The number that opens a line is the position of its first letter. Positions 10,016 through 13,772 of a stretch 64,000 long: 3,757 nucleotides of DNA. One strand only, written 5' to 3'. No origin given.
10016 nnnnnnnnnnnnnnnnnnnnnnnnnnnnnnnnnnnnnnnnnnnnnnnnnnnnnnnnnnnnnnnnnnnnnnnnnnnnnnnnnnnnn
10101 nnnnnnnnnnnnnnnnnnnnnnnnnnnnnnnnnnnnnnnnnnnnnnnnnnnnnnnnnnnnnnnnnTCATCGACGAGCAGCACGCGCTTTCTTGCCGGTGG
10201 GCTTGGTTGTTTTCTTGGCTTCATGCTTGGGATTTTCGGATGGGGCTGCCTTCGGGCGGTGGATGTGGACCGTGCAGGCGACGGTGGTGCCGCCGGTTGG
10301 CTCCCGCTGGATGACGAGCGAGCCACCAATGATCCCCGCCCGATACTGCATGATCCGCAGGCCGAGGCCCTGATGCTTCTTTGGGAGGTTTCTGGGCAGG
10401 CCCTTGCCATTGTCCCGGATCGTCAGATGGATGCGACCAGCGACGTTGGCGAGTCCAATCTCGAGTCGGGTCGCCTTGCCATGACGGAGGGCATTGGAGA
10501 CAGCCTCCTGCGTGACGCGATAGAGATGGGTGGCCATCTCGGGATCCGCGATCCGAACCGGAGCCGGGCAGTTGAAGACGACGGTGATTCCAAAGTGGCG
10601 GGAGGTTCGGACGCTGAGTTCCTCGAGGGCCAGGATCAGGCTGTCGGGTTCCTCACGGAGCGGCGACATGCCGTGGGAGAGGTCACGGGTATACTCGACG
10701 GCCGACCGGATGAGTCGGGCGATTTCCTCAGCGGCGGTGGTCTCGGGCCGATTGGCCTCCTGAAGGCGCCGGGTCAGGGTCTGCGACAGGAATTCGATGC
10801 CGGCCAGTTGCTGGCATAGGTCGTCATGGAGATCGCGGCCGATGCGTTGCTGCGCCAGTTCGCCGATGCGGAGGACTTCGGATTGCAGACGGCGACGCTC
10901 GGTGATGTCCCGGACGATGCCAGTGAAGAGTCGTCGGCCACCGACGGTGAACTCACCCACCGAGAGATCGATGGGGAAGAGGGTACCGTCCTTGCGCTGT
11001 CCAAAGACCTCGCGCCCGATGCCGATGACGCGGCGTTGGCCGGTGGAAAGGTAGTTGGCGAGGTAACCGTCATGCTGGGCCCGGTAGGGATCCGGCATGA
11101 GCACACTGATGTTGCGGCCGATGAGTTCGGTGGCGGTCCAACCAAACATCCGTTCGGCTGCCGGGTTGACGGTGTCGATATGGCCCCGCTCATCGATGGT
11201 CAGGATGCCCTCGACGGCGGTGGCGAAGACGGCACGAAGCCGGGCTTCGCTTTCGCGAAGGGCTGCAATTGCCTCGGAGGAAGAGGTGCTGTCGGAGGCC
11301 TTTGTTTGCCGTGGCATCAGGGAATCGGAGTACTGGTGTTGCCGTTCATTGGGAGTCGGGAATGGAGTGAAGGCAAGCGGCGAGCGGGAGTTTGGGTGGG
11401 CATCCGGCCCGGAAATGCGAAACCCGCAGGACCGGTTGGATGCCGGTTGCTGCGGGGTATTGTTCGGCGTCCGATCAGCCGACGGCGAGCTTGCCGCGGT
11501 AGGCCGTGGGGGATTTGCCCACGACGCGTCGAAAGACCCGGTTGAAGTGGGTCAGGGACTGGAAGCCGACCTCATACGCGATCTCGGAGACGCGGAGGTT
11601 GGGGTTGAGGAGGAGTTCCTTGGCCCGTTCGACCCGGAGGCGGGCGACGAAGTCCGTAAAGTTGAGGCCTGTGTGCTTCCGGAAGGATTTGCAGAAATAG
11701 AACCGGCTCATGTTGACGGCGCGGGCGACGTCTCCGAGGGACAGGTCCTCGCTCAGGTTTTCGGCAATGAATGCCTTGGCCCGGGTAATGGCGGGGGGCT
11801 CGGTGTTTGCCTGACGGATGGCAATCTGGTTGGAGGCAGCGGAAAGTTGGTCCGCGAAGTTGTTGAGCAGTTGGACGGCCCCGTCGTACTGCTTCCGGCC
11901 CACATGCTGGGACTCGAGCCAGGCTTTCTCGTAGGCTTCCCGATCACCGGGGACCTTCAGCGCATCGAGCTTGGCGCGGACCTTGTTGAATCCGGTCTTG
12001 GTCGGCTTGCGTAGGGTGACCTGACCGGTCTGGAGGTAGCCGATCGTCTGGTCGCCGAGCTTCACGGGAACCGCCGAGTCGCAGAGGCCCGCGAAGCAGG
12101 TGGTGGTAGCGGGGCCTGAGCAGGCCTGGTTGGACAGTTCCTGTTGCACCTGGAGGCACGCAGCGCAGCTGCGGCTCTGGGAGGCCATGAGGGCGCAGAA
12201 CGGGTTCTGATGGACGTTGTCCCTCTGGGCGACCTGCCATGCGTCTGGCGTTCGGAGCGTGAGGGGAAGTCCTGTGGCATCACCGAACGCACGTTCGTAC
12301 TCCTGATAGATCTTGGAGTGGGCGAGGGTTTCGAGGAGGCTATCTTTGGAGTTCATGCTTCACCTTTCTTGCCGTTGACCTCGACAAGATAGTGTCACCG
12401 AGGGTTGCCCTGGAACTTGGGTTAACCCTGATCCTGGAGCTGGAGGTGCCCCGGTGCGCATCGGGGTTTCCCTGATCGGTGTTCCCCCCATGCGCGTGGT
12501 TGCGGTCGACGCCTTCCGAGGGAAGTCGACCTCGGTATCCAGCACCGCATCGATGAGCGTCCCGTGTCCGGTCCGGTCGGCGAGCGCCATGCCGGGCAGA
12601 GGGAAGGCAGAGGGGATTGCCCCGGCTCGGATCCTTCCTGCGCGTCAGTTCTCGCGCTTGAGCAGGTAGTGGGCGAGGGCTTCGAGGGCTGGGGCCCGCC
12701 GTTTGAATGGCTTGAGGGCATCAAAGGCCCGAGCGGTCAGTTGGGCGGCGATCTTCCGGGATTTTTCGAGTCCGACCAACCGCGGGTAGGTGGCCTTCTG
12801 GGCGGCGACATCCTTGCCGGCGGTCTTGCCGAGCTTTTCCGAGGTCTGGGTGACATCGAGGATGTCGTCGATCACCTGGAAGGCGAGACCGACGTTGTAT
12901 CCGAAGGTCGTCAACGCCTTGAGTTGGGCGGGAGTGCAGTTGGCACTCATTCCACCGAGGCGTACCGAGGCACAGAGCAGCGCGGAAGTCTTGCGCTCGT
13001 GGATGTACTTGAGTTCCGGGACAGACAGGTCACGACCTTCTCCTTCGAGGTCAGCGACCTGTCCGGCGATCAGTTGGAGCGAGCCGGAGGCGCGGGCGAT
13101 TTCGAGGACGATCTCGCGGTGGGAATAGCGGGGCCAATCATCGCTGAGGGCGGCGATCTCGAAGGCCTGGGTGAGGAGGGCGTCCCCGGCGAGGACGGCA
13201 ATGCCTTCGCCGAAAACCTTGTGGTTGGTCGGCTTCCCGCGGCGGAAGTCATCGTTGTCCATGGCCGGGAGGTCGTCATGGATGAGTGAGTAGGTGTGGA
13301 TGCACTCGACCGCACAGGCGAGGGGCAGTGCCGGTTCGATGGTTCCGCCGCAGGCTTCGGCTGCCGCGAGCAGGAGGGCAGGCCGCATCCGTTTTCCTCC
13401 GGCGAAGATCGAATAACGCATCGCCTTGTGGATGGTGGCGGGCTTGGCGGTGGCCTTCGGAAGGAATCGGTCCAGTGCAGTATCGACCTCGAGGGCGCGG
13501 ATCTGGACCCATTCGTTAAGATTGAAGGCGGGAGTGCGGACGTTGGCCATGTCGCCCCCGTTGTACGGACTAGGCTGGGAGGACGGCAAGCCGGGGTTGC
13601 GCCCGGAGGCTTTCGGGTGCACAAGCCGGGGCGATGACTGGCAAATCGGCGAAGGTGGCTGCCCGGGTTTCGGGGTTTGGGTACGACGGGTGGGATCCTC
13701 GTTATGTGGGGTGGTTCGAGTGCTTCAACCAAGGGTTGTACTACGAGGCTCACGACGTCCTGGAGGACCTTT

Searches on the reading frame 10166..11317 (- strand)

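Call 63: search_protein_families(library=pfam, proteins=[window:10166-11317:-], max_evalue=0.00001)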
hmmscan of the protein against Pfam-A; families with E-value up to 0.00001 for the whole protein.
window:10166-11317:- (383 aa): 7 families
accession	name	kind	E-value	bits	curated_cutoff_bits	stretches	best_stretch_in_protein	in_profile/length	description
PF00989.32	PAS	-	3.1e-15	56.6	22.6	1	26-138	2-113/113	PAS fold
PF13426.13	PAS_9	-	1.2e-14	54.9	27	1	36-140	2-103/103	PAS domain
PF02518.31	HATPase_c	-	6.6e-14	52.7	26.4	1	263-351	4-108/111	Histidine kinase-, DNA gyrase B-, and HSP90-like ATPase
PF07730.19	HisKA_3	-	1.6e-09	38.6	24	1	157-219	3-65/68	Histidine kinase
PF13188.13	PAS_8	-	1.7e-09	37.6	21.8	1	25-77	1-50/65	PAS domain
PF08448.16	PAS_4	-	5.9e-09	36.6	23.1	1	35-143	5-110/110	PAS fold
PF24820.1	Diguanyl_cycl_sensor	-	1.3e-07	31.9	28.1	1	35-137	6-109/109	Diguanylate cyclase-like sensor domain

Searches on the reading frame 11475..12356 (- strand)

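Call 63: search_protein_families(library=pfam, proteins=[window:11475-12356:-], max_evalue=0.00001)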
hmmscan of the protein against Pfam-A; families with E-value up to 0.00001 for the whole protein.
window:11475-12356:- (293 aa): 3 families
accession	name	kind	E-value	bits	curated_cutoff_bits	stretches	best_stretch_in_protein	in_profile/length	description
PF12833.13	HTH_18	-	2.8e-26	92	33.6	1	211-287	2-78/80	Helix-turn-helix domain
PF00165.29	HTH_AraC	-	5.7e-23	81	26.6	2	252-287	7-41/42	Bacterial regulatory helix-turn-helix proteins, AraC family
PF10114.15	PocR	-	1.5e-21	77.2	23.9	1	17-174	8-160/162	Sensory domain found in PocR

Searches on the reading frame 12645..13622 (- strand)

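Call 63: search_protein_families(library=pfam, proteins=[window:12645-13622:-], max_evalue=0.00001)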
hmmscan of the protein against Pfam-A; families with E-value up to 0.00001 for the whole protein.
window:12645-13622:- (325 aa): 1 family
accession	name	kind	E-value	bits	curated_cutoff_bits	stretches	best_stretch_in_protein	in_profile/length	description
PF00348.22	polyprenyl_synt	-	1e-59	202.3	27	1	63-291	3-225/251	Polyprenyl synthetase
